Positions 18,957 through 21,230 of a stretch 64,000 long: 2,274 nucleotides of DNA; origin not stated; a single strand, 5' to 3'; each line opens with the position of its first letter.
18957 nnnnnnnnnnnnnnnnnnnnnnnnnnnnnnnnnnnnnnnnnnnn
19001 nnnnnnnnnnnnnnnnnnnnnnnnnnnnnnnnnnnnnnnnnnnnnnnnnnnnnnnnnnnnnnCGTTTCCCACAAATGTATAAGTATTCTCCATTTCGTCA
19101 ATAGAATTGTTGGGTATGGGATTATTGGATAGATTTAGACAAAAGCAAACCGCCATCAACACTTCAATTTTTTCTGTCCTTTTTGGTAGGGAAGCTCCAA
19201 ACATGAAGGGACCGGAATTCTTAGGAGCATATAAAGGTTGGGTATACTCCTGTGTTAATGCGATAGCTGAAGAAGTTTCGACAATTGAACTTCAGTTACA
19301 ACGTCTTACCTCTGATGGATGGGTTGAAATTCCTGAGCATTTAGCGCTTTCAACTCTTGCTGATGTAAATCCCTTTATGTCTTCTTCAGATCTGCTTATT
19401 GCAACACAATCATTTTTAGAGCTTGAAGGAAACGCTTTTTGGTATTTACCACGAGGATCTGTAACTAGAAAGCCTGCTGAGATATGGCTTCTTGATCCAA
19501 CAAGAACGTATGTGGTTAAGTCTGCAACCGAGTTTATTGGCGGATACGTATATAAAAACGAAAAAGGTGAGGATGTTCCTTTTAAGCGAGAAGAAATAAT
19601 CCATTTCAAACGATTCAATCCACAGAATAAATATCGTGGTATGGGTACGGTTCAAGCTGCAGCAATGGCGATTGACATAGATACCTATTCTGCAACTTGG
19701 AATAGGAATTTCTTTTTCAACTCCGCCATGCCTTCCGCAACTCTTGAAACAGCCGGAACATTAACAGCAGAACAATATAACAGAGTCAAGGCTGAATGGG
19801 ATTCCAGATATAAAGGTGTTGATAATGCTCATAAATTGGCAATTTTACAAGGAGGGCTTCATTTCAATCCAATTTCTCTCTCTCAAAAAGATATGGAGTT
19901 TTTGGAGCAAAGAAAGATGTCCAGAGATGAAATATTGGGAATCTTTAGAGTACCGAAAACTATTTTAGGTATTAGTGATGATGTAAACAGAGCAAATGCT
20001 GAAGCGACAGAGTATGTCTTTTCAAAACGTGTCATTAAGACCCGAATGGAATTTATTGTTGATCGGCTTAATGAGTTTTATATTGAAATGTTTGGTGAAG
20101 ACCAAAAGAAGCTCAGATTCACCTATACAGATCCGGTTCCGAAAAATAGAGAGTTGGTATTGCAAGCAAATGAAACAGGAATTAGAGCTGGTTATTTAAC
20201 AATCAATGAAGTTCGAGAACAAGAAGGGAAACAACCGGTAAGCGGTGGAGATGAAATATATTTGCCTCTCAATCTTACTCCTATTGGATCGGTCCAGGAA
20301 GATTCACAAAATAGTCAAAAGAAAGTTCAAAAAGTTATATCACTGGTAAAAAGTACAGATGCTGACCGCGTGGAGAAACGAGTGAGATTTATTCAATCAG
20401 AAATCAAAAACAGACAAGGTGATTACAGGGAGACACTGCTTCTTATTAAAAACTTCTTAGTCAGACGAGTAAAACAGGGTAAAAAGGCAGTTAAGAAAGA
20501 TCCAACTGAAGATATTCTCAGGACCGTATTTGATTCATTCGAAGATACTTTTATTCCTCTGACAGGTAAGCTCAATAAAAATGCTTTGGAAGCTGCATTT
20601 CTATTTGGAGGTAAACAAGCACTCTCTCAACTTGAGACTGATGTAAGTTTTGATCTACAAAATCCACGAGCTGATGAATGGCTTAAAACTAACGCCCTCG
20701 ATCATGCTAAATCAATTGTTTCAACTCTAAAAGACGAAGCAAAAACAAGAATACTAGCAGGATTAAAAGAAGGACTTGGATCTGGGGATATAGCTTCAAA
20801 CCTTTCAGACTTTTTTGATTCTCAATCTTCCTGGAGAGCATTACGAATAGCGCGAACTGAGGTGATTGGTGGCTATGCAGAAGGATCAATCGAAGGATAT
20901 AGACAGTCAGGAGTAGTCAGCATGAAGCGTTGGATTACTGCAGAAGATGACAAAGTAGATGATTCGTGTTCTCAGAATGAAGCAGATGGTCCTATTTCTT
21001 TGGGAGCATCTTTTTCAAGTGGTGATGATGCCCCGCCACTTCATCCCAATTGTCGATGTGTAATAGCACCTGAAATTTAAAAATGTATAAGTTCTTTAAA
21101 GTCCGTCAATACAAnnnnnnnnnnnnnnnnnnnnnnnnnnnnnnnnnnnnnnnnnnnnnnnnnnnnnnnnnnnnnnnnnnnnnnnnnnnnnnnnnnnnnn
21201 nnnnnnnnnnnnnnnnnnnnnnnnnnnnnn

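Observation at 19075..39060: Seven copies of a conserved ~35-bp intergenic element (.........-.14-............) punctuating the structural and lysis operon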

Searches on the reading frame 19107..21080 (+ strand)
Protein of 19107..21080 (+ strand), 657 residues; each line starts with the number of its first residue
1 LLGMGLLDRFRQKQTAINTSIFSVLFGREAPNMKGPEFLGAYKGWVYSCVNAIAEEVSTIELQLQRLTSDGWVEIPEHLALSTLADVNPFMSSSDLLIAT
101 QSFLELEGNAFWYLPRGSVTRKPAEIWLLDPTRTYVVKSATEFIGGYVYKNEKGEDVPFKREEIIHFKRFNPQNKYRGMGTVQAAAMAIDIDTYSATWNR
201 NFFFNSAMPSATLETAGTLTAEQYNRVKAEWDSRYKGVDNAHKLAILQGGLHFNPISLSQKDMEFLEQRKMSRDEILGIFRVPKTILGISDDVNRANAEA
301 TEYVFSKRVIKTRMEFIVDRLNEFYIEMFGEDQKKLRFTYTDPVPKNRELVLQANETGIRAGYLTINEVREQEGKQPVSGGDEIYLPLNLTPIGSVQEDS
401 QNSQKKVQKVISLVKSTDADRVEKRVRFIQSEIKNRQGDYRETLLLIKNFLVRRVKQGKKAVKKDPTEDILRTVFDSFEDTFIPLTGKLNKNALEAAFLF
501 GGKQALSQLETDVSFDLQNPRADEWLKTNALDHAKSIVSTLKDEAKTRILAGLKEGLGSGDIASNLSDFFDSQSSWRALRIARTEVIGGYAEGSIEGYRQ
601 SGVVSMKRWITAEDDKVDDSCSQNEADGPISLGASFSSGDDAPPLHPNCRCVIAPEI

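Call 6: search_protein_families(library=pfam, proteins=[window:19107-21080:+], max_evalue=0.01)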
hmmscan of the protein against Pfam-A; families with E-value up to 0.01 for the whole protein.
window:19107-21080:+ (657 aa): 2 families
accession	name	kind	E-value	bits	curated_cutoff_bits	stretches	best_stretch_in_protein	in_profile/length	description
PF04860.17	Phage_portal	-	2.6e-69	234.3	39.1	1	46-374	3-321/321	Phage portal protein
PF04233.19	Phage_Mu_F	-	5.9e-10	40.3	29.6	1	546-653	4-111/112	Phage Mu protein F like protein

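Call 16: find_homologous_proteins(query=window:19116-21080:+, max_evalue=1e-20)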
Query window:19116-21080:+ (654 aa): 819 proteins with E <= 1e-20 among 8000 candidates; the best 120 are listed.
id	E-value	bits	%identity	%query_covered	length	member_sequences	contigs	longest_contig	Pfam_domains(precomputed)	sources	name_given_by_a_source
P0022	0.0e+0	1453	98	100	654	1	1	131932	PF04233.20,PF04860.18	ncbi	-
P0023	0.0e+0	1449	98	100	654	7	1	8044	PF04233.20,PF04860.18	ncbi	-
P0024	0.0e+0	1441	97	100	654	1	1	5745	PF04233.20,PF04860.18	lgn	-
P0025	0.0e+0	1354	89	100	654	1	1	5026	PF04233.20,PF04860.18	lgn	-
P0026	1.5e-297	1007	66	99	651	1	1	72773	PF04233.20,PF04860.18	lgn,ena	-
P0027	7.1e-297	1004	66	99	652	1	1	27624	PF04233.20,PF04860.18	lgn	-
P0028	1.0e-296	1004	66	99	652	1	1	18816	PF04233.20,PF04860.18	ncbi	-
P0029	6.9e-282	955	65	100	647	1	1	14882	PF04233.20,PF04860.18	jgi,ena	jgi:HK97 family phage portal protein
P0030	9.1e-280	948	65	100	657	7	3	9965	PF04233.20,PF04860.18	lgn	-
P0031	2.7e-279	946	65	100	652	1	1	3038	PF04233.20,PF04860.18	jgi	jgi:HK97 family phage portal protein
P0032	4.6e-275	932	63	100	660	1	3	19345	PF04233.20,PF04860.18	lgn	-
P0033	2.7e-264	897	60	100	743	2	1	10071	PF00430.24,PF04233.20,PF04860.18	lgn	-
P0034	3.9e-263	893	60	100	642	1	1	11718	PF04233.20,PF04860.18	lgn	-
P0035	5.1e-259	879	97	62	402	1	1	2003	PF04860.18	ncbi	-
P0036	5.3e-257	873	58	100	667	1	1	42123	PF04233.20,PF04860.18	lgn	-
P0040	6.1e-251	853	58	100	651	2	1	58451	PF04233.20,PF04860.18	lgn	-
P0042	1.3e-242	825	56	100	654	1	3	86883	PF04233.20,PF04860.18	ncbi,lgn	-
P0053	2.9e-225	768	51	99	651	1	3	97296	PF04233.20,PF04860.18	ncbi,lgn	-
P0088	5.4e-186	638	46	100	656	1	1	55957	PF04233.20,PF04860.18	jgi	jgi:HK97 family phage portal protein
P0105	8.8e-175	601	44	100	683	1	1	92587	PF04233.20,PF04860.18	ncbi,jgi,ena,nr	ncbi:MAG TPA: phage portal protein [Candidatus Sulfotelmatobacter sp.]|jgi:HK97 family phage portal 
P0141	1.1e-119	419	37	94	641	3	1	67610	PF04233.20,PF04860.18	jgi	jgi:HK97 family phage portal protein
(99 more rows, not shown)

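Call 17: find_encoding_contigs(protein=P0026, flank=10000, max_places=2)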
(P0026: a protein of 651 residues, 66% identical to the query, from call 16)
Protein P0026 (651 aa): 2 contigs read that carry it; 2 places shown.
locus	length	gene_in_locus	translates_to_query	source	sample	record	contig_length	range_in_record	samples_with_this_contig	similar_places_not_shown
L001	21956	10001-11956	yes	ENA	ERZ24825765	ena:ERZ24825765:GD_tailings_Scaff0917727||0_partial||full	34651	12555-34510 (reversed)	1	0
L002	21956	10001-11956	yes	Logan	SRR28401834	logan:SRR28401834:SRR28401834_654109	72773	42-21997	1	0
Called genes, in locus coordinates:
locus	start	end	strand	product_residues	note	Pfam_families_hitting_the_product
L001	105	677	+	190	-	-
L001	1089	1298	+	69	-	-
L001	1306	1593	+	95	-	-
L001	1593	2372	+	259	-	-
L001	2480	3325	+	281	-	-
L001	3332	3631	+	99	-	PF04297:UPF0122 (weak), PF08281:Sigma70_r4_2, PF00196:GerE (weak), PF02796:HTH_7 (weak), PF13384:HTH_23 (weak)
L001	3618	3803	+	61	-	-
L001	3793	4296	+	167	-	PF02195:ParB_N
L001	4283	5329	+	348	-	PF00145:DNA_methylase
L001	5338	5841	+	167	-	-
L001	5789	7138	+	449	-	-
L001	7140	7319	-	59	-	-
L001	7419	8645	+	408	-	PF23139:OB_YrrC, PF14490:HHH_RecD2, PF13604:AAA_30, PF13245:AAA_19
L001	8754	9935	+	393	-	PF13245:AAA_19 (weak), PF13604:AAA_30, PF18335:SH3_13, PF13538:UvrD_C_2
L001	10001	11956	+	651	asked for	PF04860:Phage_portal, PF04233:Phage_Mu_F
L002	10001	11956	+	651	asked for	PF04860:Phage_portal, PF04233:Phage_Mu_F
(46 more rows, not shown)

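Call 18: find_encoding_contigs(protein=P0036, flank=10000, max_places=2)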
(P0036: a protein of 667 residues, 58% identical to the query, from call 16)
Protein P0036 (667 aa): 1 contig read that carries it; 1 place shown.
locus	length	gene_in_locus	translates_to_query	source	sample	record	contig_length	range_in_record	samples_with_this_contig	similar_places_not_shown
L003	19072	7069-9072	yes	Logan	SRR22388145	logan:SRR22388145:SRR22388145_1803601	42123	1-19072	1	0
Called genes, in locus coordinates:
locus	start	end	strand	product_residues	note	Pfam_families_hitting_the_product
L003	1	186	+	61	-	?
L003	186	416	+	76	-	-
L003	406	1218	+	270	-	PF03837:RecT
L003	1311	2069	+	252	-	-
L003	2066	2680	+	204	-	-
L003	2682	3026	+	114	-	-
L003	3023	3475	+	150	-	-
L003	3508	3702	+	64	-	-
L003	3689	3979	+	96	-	-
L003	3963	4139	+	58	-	-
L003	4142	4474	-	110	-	-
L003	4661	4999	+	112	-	PF00196:GerE (weak)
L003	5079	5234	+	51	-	-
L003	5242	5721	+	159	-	-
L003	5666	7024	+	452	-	PF03237:Terminase_6N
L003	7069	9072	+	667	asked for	PF04860:Phage_portal, PF04233:Phage_Mu_F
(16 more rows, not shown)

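Call 19: find_encoding_contigs(protein=P0042, flank=10000, max_places=2)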
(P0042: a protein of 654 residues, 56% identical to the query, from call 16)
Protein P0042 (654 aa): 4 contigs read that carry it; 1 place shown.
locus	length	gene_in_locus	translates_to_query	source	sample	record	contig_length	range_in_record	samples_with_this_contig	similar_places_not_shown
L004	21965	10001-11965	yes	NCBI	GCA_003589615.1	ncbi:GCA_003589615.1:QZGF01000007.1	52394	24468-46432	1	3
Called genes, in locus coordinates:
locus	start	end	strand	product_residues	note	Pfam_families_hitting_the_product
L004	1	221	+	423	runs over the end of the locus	PF06277:EutA (faint), PF02491:SHS2_FTSA, PF06723:MreB_Mbl, PF14450:FtsA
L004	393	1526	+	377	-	PF00091:Tubulin, PF12327:FtsZ_C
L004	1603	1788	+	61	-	PF12824:MRP-L20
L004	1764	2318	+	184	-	-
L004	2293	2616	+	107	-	-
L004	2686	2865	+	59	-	-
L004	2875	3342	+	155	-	-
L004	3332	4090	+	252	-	PF04492:Phage_rep_O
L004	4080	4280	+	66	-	-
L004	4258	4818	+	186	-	-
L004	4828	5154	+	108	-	-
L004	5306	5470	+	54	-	-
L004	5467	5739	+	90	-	-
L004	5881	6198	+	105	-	-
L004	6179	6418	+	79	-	-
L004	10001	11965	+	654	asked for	PF04860:Phage_portal, PF04233:Phage_Mu_F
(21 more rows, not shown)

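Call 22: find_encoding_contigs(protein=P0040, flank=10000, max_places=1)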
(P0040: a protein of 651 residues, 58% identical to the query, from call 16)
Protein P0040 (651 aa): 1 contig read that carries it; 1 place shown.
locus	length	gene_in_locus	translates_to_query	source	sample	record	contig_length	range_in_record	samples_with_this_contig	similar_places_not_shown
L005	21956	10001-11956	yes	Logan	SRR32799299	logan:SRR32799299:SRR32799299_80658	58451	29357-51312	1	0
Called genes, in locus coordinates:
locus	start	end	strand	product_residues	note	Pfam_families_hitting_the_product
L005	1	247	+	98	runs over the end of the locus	-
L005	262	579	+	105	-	-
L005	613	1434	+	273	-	PF13479:AAA_24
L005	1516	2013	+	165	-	-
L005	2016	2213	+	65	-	-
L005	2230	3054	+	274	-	-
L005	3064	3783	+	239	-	-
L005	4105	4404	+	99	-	-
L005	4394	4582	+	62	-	-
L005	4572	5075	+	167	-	PF02195:ParB_N (weak)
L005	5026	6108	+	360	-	PF00145:DNA_methylase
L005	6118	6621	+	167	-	-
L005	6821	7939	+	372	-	-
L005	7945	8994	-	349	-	PF00175:NAD_binding_1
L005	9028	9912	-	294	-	PF01545:Cation_efflux, PF16916:ZT_dimer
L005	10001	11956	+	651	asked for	PF04860:Phage_portal, PF04233:Phage_Mu_F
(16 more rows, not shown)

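Call 23: find_encoding_contigs(protein=P0053, flank=10000, max_places=1)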
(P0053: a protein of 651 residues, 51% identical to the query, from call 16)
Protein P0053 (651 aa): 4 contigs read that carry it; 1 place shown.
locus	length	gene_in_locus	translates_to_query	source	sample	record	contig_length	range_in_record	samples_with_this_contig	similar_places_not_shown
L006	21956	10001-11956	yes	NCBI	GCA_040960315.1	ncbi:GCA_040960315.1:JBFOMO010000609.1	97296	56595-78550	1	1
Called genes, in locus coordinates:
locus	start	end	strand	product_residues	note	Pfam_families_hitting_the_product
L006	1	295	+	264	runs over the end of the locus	PF06182:ABC2_membrane_6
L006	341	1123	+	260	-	PF06182:ABC2_membrane_6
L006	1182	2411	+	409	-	PF02441:Flavoprotein, PF04127:DFP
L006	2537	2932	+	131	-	PF13366:PDDEXK_3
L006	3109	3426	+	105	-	-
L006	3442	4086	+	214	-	-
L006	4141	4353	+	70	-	-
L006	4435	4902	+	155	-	-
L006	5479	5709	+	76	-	-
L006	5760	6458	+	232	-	-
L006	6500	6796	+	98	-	PF08281:Sigma70_r4_2 (weak), PF00196:GerE (weak)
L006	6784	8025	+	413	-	PF02195:ParB_N, PF01555:N6_N4_Mtase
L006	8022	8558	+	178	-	-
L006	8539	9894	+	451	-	-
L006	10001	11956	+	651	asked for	PF04860:Phage_portal, PF04233:Phage_Mu_F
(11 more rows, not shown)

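Call 24: find_encoding_contigs(protein=P0088, flank=10000, max_places=1)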
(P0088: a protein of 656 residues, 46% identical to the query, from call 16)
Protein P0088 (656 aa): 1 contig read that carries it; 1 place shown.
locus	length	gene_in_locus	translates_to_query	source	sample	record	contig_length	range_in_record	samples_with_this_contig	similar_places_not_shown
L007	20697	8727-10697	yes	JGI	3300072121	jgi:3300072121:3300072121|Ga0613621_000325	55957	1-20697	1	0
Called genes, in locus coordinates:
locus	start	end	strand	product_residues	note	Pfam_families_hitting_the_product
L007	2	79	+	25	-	?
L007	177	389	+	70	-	-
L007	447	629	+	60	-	-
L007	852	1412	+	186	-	-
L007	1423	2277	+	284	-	PF13479:AAA_24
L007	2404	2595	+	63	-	-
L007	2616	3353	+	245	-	-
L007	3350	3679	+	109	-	-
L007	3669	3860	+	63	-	-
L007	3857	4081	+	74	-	-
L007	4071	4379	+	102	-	-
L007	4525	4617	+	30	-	-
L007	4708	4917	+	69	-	-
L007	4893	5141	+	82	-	-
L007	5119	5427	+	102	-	-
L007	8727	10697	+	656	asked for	PF04860:Phage_portal, PF04233:Phage_Mu_F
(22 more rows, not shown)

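Call 57: find_encoding_contigs(protein=P0105, flank=10000, max_places=1)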
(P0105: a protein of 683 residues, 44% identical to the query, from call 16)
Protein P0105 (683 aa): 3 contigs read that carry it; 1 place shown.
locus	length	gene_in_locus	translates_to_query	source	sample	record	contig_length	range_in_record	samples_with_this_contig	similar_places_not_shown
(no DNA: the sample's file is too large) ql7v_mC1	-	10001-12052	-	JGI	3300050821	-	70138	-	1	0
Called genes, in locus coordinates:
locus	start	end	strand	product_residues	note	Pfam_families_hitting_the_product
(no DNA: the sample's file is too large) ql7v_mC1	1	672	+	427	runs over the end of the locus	PF11104:PilM_2, PF02491:SHS2_FTSA, PF06723:MreB_Mbl, PF06277:EutA (weak), PF14450:FtsA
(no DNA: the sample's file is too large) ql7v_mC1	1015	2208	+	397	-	PF00091:Tubulin, PF12327:FtsZ_C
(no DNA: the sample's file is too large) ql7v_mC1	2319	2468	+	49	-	PF08765:Mor (weak)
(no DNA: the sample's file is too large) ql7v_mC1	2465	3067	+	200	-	-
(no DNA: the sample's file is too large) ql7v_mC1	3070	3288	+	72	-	-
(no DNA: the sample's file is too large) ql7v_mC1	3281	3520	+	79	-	-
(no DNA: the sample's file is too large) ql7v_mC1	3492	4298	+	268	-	PF13479:AAA_24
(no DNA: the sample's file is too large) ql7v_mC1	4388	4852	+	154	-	-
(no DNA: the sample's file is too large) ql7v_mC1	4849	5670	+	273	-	PF14297:Lin1244_N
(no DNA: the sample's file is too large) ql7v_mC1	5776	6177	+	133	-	PF00196:GerE (weak)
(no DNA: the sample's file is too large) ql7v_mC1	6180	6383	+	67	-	-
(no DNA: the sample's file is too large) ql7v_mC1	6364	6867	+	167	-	PF02195:ParB_N (weak)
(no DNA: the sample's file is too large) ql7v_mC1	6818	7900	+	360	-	PF00145:DNA_methylase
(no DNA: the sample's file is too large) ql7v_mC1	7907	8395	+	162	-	-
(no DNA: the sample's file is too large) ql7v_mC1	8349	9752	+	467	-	-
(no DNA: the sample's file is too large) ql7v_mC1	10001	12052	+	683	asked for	PF04860:Phage_portal, PF04233:Phage_Mu_F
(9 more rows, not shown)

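Call 58: find_encoding_contigs(protein=P0141, flank=10000, max_places=1)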
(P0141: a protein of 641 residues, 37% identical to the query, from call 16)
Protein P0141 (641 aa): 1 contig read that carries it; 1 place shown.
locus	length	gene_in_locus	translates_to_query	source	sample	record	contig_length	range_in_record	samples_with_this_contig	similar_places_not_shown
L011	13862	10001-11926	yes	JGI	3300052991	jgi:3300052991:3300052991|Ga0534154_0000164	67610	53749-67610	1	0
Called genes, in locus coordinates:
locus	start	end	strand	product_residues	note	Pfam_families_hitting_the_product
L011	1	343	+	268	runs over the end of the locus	PF00119:ATP-synt_A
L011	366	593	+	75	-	PF00137:ATP-synt_C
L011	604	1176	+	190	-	PF00430:ATP-synt_B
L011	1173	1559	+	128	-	PF00213:OSCP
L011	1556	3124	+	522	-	PF02874:ATP-synt_ab_N, PF00006:ATP-synt_ab, PF00306:ATP-synt_ab_C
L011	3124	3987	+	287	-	PF00231:ATP-synt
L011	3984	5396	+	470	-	PF02874:ATP-synt_ab_N, PF00006:ATP-synt_ab, PF22919:ATP-synt_VA_C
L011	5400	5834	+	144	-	PF02823:ATP-synt_DE_N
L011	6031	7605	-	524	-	PF00239:Resolvase, PF07508:Recombinase (weak)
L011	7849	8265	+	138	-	-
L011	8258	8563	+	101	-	-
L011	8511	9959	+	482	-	-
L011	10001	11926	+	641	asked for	PF04860:Phage_portal, PF04233:Phage_Mu_F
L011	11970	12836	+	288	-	PF04586:Peptidase_S78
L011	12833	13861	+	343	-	?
